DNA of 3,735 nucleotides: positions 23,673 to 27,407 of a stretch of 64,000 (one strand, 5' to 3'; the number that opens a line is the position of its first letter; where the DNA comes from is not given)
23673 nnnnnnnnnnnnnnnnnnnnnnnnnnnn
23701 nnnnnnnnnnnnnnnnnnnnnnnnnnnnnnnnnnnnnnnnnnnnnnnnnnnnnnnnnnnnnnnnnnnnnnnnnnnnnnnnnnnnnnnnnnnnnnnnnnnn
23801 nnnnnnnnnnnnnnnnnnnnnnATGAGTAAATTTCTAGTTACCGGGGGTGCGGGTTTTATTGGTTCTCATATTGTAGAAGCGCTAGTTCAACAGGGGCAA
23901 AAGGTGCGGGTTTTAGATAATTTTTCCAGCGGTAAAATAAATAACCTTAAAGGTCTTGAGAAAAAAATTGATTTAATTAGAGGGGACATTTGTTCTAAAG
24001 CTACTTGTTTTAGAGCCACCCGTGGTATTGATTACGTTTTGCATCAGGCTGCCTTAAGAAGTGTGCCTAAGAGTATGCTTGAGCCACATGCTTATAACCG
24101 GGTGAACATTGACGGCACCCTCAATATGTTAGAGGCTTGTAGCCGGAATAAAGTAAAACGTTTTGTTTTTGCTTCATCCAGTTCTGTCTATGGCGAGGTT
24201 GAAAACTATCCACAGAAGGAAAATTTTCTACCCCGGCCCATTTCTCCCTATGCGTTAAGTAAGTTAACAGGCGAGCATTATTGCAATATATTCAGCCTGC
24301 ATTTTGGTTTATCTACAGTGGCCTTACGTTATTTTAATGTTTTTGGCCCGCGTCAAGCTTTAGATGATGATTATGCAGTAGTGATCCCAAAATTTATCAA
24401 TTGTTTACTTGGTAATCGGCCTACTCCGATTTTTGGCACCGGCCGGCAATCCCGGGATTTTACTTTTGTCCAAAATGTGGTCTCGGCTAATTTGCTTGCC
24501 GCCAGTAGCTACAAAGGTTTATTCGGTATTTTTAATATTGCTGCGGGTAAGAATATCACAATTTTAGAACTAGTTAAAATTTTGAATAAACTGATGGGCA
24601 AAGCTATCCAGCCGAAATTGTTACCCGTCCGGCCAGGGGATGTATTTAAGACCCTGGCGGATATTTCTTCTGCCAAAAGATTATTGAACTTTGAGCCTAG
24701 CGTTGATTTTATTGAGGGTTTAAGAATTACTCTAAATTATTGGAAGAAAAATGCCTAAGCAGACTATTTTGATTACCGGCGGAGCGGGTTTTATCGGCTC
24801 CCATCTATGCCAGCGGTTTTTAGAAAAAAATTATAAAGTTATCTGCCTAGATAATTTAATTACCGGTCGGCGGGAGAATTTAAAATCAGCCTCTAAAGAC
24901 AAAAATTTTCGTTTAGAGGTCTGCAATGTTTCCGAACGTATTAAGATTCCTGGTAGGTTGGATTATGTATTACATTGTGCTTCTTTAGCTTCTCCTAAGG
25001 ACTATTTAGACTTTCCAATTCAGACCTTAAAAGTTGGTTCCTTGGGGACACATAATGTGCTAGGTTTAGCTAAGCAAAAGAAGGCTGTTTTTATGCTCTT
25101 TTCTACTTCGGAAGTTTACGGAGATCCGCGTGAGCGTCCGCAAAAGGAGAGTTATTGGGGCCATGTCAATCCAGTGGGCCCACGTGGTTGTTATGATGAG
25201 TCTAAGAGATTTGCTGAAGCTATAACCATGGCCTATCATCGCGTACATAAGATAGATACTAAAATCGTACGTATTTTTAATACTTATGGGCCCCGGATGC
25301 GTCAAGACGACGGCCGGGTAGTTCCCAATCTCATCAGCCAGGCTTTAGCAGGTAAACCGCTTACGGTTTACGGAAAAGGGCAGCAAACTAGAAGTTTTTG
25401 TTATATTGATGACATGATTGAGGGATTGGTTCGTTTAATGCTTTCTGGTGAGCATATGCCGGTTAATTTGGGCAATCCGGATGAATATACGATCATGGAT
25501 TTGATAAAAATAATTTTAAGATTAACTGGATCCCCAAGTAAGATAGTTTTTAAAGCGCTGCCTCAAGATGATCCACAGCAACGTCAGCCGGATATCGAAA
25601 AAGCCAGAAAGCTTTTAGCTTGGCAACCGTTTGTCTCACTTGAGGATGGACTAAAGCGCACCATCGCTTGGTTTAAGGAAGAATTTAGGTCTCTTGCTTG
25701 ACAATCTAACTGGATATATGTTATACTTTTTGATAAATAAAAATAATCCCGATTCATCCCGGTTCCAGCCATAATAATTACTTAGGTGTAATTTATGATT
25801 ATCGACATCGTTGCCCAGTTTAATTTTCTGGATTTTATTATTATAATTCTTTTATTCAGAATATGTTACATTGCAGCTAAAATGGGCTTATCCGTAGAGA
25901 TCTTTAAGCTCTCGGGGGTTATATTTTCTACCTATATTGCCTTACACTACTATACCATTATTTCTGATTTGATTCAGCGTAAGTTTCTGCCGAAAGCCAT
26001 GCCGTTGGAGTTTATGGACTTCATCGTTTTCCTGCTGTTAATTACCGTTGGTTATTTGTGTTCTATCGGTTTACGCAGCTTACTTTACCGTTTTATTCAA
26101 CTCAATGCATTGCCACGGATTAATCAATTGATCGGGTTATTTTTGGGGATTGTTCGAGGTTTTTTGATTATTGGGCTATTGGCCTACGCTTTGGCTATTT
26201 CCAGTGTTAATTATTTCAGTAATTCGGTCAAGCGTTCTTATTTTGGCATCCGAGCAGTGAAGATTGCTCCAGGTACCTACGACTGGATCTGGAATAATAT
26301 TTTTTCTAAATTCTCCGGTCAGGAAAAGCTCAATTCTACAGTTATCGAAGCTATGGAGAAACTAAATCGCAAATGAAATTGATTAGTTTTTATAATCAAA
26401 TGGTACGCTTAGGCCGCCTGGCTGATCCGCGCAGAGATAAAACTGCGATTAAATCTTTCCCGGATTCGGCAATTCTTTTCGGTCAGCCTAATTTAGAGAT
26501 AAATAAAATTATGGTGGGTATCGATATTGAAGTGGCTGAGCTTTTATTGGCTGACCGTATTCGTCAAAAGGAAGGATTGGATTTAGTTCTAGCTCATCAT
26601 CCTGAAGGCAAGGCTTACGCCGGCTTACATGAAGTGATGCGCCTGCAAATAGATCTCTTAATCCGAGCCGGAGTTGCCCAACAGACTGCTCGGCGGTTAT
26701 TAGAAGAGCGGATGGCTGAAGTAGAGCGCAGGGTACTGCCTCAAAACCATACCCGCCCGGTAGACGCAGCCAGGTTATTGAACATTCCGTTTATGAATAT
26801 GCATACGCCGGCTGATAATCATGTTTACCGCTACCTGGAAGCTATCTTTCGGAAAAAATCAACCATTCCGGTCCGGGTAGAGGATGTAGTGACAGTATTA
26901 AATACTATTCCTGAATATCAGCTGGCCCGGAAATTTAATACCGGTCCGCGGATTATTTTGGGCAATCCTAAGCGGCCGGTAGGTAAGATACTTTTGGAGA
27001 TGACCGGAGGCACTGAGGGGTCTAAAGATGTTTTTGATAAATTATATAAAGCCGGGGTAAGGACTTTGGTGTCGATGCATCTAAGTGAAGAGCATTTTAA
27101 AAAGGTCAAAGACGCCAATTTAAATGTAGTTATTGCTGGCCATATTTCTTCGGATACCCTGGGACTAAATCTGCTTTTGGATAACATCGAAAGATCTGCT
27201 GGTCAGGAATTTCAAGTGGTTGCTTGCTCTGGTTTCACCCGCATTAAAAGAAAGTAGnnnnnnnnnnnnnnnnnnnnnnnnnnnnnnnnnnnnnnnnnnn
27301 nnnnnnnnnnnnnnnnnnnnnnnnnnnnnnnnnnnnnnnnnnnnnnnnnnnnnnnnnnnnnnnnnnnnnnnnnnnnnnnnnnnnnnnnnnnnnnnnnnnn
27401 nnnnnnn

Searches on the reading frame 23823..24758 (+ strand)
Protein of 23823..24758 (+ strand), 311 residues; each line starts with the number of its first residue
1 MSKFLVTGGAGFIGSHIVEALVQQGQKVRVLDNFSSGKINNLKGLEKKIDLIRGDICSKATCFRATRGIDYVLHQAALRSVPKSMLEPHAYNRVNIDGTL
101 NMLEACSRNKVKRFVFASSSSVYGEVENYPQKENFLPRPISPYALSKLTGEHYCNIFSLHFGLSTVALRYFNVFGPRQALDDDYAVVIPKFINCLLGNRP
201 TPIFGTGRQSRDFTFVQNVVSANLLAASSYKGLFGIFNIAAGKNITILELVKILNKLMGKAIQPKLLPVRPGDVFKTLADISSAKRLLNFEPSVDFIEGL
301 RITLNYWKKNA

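Call 9: search_protein_families(library=ncbifam, max_evalue=1e-10, proteins=[window:23823-24758:+])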
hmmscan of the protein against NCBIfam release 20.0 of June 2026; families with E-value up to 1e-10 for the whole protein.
window:23823-24758:+ (311 aa): 23 families
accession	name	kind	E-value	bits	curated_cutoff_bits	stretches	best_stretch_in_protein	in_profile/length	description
NF011728.1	PRK15181.1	equivalog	2.2e-67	227.5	760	1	3-307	17-337/348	Vi polysaccharide biosynthesis UDP-N-acetylglucosaminuronic acid C-4 epimerase TviC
TIGR01179.1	galE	equivalog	4.3e-58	196.7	262.3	1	4-308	2-325/332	UDP-glucose 4-epimerase GalE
TIGR04180.1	EDH_00030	hypoth_equivalog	4.5e-55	186.8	475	1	5-294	2-296/297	NAD-dependent 4,6-dehydratase LegB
TIGR01181.1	dTDP_gluc_dehyt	equivalog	1.5e-45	155.7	365.1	1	3-310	1-314/321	dTDP-glucose 4,6-dehydratase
TIGR02197.1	heptose_epim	equivalog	1e-39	136.6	274.6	1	5-266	2-270/316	ADP-glyceromanno-heptose 6-epimerase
NF007956.0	PRK10675.1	subfamily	1.8e-36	125.9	394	1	3-293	2-315/338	UDP-glucose 4-epimerase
TIGR03466.1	HpnA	hypoth_equivalog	9.1e-25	87.2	367.65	1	3-301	2-286/327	hopanoid-associated sugar epimerase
NF008360.0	PRK11150.1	equivalog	3.8e-24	85.5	452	1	5-247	3-243/310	ADP-glyceromanno-heptose 6-epimerase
NF007582.0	PRK10217.1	equivalog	7.5e-24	84.5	698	1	1-308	1-332/355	dTDP-glucose 4,6-dehydratase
NF042422.1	oxyalk_red_OleD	equivalog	9.5e-24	84.3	580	1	3-228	2-216/329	2-alkyl-3-oxoalkanoate reductase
NF007490.0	PRK10084.1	subfamily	3.3e-23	82.2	649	1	3-310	2-337/361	dTDP-glucose 4,6-dehydratase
NF042423.1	oxyalk_red_Shew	equivalog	4.9e-20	71.9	580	1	2-230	9-224/331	2-alkyl-3-oxoalkanoate reductase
NF047922.1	GDPFucSynFcl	equivalog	7.6e-20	71.6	500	1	4-309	5-303/308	GDP-L-fucose synthase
NF052578.1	StrlDmthSdmBMthl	equivalog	9.6e-19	68.3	600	1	5-267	4-253/328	sterol demethylase protein SdmB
NF043036.1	ErythonDh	equivalog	1.4e-15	57.4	325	1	3-158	2-164/321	D-erythronate dehydrogenase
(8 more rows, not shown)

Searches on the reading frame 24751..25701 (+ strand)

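Call 19: search_protein_families(library=pfam, max_evalue=1e-8, proteins=[window:24751-25701:+])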
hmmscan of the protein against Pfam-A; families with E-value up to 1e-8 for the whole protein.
window:24751-25701:+ (316 aa): 5 families
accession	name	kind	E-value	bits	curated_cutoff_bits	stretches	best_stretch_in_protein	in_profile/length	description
PF01370.27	Epimerase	-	4.1e-53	180.7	20.9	1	6-234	1-229/240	NAD dependent epimerase/dehydratase family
PF16363.11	GDP_Man_Dehyd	-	3.6e-49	168.5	27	1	7-304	1-332/332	GDP-mannose 4,6 dehydratase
PF01073.25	3Beta_HSD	-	1.7e-11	44.2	22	1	7-221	1-220/280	3-beta hydroxysteroid dehydrogenase/isomerase family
PF02719.21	Polysacc_synt_2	-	3.4e-11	43.3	20.2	0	6-118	1-127/293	Polysaccharide biosynthesis protein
PF07993.18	NAD_binding_4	-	6.2e-10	39.1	20.1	0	69-175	88-204/258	Male sterility protein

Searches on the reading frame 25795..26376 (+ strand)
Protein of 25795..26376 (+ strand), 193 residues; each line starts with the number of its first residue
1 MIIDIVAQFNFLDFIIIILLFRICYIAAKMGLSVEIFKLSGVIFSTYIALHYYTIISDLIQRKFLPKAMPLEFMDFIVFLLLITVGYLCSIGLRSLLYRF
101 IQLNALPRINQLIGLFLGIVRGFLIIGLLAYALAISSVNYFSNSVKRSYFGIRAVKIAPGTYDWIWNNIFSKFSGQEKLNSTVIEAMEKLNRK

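Call 19: search_protein_families(library=pfam, max_evalue=1e-8, proteins=[window:25795-26376:+])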
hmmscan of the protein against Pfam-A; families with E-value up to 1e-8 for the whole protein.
window:25795-26376:+ (193 aa): 1 family
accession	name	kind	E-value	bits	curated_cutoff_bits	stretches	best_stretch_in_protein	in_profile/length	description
PF02674.22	Colicin_V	-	2.2e-18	67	29.3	1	12-150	1-135/144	Colicin V production protein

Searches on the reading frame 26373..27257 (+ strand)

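Call 19: search_protein_families(library=pfam, max_evalue=1e-8, proteins=[window:26373-27257:+])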
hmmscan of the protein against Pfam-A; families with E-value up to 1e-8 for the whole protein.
window:26373-27257:+ (294 aa): 1 family
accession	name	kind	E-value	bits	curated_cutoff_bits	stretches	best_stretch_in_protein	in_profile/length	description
PF01784.24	DUF34_NIF3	-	6.2e-09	36.3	23.4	0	183-282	150-247/256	Duf34/NIF3 (NGG1p interacting factor 3)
